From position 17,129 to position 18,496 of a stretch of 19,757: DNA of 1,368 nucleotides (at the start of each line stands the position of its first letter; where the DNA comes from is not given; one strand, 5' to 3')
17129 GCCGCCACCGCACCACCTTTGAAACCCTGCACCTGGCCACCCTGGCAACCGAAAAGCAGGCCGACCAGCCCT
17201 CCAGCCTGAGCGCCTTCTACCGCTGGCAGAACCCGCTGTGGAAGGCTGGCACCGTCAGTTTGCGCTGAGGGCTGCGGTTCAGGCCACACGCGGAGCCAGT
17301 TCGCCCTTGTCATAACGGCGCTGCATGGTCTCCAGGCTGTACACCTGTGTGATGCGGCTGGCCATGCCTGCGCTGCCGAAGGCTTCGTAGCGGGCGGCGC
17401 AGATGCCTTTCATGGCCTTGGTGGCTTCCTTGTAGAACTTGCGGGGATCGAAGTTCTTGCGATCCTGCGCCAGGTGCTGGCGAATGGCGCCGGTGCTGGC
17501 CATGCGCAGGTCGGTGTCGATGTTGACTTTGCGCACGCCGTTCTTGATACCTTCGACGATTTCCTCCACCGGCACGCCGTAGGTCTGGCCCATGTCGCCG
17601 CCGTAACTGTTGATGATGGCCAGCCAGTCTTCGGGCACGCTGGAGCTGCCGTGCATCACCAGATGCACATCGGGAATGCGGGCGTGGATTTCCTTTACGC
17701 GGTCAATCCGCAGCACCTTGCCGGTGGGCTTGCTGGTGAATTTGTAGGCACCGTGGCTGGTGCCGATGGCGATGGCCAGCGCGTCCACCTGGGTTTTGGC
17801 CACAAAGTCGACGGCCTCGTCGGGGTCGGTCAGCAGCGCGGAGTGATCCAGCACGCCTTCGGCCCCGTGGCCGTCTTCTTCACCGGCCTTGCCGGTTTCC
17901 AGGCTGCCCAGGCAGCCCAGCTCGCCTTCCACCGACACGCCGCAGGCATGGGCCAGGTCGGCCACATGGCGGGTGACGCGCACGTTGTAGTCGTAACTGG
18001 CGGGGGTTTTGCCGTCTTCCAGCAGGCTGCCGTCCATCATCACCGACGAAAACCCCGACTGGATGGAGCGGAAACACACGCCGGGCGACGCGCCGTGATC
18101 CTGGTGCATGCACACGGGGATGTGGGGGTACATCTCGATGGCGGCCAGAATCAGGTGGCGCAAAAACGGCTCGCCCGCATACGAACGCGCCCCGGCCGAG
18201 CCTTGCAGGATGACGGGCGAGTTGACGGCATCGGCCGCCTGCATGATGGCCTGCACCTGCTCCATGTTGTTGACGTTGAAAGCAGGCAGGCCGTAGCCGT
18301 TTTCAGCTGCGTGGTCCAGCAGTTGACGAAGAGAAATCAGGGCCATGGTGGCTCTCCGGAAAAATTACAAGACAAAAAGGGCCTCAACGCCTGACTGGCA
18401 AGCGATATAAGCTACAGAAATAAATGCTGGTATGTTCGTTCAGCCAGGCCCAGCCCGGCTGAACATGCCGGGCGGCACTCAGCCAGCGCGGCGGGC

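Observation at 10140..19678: Two pgk genes are 1.19-kb direct repeats with a 978-bp perfectly identical core and only synonymous differences at both ends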

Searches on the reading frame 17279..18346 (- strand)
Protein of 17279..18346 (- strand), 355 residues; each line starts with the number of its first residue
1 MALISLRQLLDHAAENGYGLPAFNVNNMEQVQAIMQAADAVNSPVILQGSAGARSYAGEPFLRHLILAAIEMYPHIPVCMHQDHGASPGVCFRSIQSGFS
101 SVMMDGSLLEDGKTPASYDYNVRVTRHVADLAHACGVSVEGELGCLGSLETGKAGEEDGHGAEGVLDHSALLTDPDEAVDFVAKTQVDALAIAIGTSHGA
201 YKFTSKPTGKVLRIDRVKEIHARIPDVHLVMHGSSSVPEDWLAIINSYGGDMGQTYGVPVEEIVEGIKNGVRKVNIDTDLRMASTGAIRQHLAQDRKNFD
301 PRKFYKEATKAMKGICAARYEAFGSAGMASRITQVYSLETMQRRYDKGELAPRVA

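Call 4: search_protein_families(library=pfam, proteins=[window:17279-18346:-])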
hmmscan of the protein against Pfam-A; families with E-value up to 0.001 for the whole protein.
window:17279-18346:- (355 aa): 1 family
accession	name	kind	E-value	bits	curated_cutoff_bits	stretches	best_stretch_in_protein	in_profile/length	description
PF01116.26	F_bP_aldolase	-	4.3e-93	312.3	25.5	1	5-327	2-276/277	Fructose-bisphosphate aldolase class-II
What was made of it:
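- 17279..18346 (-): fba, class II fructose-bisphosphate aldolase of the Calvin-cycle (cbbA) type. Pfam F_bP_aldolase 4.3e-93 (call 4).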

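Call 11: find_encoding_contigs(protein=window:17279-18346:-, flank=10000, max_places=10)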
Protein window:17279-18346:- (355 aa): 1 contig read that carries it; 1 place shown.
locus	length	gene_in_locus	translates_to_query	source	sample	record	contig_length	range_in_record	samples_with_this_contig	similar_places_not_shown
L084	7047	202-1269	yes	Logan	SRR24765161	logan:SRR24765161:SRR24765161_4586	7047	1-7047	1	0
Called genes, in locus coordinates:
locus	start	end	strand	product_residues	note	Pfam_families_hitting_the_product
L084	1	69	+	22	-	?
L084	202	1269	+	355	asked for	PF01116:F_bP_aldolase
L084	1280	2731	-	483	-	-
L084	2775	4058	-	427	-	PF01145:Band_7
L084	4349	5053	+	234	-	PF00072:Response_reg, PF00486:Trans_reg_C (weak)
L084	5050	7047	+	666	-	?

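Call 47: search_protein_families(library=ncbifam, proteins=[window:17279-18346:-], max_evalue=0.001)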
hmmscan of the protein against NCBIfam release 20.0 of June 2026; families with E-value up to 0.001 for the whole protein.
window:17279-18346:- (355 aa): 20 families
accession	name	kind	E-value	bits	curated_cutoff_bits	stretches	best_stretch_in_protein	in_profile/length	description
TIGR01521.1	FruBisAldo_II_B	equivalog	8.5e-194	643.4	496.35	1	3-350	1-347/347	class II fructose-bisphosphate aldolase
TIGR00167.1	cbbA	subfamily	2.1e-94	316.1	215.6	1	1-328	1-289/290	ketose-bisphosphate aldolase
NF005481.0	PRK07084.1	equivalog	2.7e-89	299.6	511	1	3-325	12-320/324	class II fructose-bisphosphate aldolase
TIGR01859.1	fruc_bis_ald_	equivalog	1.1e-84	284.5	343.05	1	3-328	1-281/282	class II fructose-1,6-bisphosphate aldolase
NF009497.0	PRK12857.1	equivalog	1.2e-75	254.4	423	2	1-241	1-217/284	class II fructose-1,6-bisphosphate aldolase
NF004493.0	PRK05835.1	equivalog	7.9e-72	242.1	558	1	7-327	6-305/307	class II fructose-bisphosphate aldolase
NF009374.0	PRK12737.1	subfamily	4e-66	222.9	383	2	1-241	1-217/284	tagatose-bisphosphate aldolase subunit GatY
NF006042.0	PRK08185.1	subfamily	8.1e-65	219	405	2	3-242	2-218/287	hypothetical protein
NF006626.0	PRK09195.1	subfamily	1.7e-64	217.7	384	2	1-240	1-216/284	tagatose-bisphosphate aldolase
TIGR01858.1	tag_bisphos_ald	equivalog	3.9e-61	206.6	443.55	2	3-241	1-215/282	tagatose bisphosphate family class II aldolase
NF006376.0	PRK08610.1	equivalog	9.5e-52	176.5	527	2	1-240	1-217/286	class II fructose-bisphosphate aldolase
NF009375.0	PRK12738.1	equivalog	2.2e-49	168.2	542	2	1-242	1-218/286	tagatose-bisphosphate aldolase subunit KbaY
NF005823.0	PRK07709.1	equivalog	9.4e-49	166.7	545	1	1-329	1-285/285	class II fructose-bisphosphate aldolase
NF005590.0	PRK07315.1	equivalog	2.3e-47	161.7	443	2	1-242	1-218/293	class II fructose-bisphosphate aldolase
NF005284.0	PRK06801.1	equivalog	4e-46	157.7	406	1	1-239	1-216/286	ketose 1,6-bisphosphate aldolase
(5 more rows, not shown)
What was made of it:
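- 17279..18346 (-): NCBIfam TIGR01521 scores 643 bits against a cut-off of 496 (call 47).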
